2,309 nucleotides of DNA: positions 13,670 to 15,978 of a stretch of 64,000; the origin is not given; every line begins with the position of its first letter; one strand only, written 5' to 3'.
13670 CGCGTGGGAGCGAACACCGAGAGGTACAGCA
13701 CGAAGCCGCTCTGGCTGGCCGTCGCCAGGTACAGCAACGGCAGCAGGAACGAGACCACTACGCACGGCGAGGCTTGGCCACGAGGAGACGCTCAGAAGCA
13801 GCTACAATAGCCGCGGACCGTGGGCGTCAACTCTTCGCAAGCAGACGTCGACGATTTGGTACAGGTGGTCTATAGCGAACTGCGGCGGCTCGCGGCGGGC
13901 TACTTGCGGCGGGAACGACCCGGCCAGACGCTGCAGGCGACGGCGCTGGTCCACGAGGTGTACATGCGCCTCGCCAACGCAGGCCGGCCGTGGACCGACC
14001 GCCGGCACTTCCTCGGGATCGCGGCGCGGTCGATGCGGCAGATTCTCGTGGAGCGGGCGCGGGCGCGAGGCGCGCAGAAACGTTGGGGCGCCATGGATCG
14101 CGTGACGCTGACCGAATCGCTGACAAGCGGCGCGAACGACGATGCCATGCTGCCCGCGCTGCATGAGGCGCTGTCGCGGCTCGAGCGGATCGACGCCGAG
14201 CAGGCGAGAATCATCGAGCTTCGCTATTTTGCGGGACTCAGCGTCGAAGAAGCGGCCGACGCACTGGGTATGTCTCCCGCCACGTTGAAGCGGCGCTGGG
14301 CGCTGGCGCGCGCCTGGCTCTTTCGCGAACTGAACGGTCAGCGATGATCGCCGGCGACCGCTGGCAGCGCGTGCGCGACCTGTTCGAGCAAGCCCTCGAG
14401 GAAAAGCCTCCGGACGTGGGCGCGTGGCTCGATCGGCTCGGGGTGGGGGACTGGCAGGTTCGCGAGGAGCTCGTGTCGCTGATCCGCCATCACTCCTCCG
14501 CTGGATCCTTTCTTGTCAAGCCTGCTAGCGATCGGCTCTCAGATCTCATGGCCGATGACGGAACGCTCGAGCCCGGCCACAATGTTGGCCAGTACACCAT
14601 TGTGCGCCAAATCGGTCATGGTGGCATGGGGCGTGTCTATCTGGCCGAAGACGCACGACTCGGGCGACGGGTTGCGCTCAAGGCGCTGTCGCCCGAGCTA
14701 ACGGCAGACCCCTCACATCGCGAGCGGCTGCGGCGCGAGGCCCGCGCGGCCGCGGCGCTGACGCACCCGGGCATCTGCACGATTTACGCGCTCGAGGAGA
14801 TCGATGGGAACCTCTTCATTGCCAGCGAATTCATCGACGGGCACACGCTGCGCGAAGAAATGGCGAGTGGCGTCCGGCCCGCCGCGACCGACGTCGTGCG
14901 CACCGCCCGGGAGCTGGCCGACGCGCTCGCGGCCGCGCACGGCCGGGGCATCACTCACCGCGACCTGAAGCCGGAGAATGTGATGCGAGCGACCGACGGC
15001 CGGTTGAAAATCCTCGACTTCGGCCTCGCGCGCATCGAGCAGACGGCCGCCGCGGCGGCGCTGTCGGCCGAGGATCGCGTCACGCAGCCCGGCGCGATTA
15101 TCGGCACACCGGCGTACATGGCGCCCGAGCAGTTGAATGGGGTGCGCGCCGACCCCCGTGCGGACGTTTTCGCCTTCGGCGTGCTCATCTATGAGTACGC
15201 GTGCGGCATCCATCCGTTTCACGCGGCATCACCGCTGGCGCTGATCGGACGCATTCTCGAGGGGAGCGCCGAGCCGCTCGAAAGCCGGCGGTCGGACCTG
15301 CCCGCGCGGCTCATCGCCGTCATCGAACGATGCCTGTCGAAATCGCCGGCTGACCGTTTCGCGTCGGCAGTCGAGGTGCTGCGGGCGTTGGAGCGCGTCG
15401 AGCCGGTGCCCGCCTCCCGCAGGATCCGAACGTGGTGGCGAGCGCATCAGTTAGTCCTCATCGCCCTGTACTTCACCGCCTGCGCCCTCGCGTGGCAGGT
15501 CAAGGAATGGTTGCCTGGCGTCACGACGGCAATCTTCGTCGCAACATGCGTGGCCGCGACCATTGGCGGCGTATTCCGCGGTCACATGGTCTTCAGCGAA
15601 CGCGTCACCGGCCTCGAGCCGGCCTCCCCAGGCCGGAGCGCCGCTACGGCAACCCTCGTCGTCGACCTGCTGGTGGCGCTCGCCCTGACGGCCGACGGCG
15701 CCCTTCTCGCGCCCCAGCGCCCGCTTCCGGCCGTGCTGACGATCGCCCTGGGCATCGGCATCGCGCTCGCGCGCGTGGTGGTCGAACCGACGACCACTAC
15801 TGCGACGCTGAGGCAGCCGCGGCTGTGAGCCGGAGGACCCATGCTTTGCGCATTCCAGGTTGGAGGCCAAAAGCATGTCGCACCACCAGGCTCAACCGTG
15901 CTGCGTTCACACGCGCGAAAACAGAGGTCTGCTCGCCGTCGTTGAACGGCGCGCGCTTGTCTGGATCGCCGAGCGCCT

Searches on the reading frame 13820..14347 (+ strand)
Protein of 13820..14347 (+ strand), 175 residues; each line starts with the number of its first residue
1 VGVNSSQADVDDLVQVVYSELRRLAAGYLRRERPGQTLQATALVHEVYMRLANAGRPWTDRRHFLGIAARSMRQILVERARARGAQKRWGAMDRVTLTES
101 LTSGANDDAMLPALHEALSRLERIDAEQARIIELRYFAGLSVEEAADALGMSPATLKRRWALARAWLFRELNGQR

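Call 94: search_protein_families(library=pfam, proteins=[window:13820-14347:+], max_evalue=0.001)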
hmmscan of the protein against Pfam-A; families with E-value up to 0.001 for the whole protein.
window:13820-14347:+ (175 aa): 4 families
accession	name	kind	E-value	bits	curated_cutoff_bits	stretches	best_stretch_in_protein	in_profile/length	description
PF07638.17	Sigma70_ECF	-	1.2e-49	169.2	21.1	1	9-172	18-184/185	ECF sigma factor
PF08281.18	Sigma70_r4_2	-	6.7e-10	38.9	25.7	1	117-167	4-54/54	Sigma-70, region 4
PF04545.22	Sigma70_r4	-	8.3e-06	25.7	24.1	1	121-159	2-40/50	Sigma-70, region 4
PF13384.12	HTH_23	-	3e-05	24.1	24.6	0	127-160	6-37/50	Homeodomain-like domain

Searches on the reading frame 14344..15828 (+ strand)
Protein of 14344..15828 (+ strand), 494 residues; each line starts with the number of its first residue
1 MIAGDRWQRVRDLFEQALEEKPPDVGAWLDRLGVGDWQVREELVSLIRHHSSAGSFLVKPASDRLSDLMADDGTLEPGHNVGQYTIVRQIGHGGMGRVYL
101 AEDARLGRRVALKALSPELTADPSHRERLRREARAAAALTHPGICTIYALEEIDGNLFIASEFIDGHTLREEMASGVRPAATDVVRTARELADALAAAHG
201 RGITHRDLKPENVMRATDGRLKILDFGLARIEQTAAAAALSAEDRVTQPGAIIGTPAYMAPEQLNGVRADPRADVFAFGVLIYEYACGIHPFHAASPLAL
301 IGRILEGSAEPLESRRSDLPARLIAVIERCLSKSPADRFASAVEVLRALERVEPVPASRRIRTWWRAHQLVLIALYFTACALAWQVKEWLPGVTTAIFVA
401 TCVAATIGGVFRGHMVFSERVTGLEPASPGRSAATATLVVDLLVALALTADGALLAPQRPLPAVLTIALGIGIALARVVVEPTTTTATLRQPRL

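Call 94: search_protein_families(library=pfam, proteins=[window:14344-15828:+], max_evalue=0.001)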
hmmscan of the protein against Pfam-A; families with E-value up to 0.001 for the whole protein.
window:14344-15828:+ (494 aa): 3 families
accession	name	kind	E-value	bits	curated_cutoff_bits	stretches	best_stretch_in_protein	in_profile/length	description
PF00069.31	Pkinase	-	1.8e-43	149.3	31.7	1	84-340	1-253/263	Protein kinase domain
PF07714.23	PK_Tyr_Ser-Thr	-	1.2e-27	97.3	23.1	1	86-339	3-249/258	Protein tyrosine and serine/threonine kinase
PF01636.29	APH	-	4.7e-08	33.5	23.2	1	188-231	155-199/239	Phosphotransferase enzyme family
